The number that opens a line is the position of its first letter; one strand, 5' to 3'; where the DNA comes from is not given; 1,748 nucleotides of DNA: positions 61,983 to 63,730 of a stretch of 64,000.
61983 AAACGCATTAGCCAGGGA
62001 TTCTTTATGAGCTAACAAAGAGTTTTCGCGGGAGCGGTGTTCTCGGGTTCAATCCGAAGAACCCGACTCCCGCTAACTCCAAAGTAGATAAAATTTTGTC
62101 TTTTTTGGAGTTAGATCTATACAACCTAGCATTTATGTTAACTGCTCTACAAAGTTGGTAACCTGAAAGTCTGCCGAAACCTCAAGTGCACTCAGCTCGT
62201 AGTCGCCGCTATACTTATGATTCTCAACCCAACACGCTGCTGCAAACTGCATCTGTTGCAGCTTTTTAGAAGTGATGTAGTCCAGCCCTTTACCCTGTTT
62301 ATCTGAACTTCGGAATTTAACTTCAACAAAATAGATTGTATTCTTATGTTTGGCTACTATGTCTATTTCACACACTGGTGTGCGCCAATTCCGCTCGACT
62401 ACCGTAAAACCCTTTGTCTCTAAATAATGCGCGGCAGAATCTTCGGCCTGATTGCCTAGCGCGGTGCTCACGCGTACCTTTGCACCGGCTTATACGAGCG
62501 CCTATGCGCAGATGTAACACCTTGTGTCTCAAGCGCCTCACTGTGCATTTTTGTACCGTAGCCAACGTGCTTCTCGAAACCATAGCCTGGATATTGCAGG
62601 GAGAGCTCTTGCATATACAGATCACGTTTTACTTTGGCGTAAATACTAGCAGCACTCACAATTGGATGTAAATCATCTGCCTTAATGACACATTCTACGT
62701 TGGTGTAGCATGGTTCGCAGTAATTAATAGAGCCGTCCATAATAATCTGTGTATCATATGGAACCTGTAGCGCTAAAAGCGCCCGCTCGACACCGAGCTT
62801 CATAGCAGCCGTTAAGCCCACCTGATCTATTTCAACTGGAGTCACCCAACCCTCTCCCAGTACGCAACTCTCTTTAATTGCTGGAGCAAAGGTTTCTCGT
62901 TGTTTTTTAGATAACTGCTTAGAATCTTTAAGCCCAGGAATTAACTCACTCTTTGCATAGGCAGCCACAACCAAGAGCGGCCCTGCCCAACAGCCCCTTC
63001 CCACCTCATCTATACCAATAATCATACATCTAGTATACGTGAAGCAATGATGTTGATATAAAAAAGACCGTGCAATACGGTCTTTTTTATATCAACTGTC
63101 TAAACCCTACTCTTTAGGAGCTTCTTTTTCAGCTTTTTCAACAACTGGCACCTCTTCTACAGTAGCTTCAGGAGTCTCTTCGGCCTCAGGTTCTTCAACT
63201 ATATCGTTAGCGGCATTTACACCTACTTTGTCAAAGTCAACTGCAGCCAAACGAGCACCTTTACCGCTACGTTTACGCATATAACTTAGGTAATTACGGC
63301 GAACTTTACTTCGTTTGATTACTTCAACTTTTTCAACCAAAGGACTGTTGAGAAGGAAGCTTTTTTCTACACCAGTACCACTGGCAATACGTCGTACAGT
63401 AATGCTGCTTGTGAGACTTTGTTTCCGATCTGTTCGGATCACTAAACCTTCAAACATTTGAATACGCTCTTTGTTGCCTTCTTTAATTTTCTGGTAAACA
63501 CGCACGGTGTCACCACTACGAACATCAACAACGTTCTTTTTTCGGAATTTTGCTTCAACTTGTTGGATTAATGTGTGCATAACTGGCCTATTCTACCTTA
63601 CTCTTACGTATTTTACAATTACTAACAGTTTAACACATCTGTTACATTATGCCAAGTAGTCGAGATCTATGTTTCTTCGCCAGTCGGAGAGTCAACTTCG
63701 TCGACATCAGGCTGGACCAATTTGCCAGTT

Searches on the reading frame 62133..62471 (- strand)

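Call 12: search_protein_families(library=pfam, proteins=[window:62133-62471:-], max_evalue=0.00001)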
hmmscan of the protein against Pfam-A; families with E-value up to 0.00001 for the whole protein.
window:62133-62471:- (112 aa): 2 families
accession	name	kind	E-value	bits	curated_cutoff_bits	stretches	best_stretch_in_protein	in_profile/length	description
PF02021.23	UPF0102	-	3.6e-22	78.9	23.6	1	9-83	1-71/80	Uncharacterised protein family UPF0102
PF08378.17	NERD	-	2.5e-07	31.6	22.1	1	6-61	2-64/111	Nuclease-related domain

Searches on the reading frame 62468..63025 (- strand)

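Call 12: search_protein_families(library=pfam, proteins=[window:62468-63025:-], max_evalue=0.00001)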
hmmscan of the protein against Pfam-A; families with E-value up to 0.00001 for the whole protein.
window:62468-63025:- (185 aa): 1 family
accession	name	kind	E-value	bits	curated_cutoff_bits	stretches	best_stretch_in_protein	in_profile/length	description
PF01351.25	RNase_HII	-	1.1e-35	123.7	25.8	1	3-180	1-198/199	Ribonuclease HII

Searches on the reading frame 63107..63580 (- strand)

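Call 12: search_protein_families(library=pfam, proteins=[window:63107-63580:-], max_evalue=0.00001)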
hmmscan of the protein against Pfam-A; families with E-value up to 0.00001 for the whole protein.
window:63107-63580:- (157 aa): 1 family
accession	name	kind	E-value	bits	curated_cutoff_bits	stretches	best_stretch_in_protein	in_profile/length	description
PF01245.26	Ribosomal_L19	-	3.8e-36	123.9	22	1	4-111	2-108/111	Ribosomal protein L19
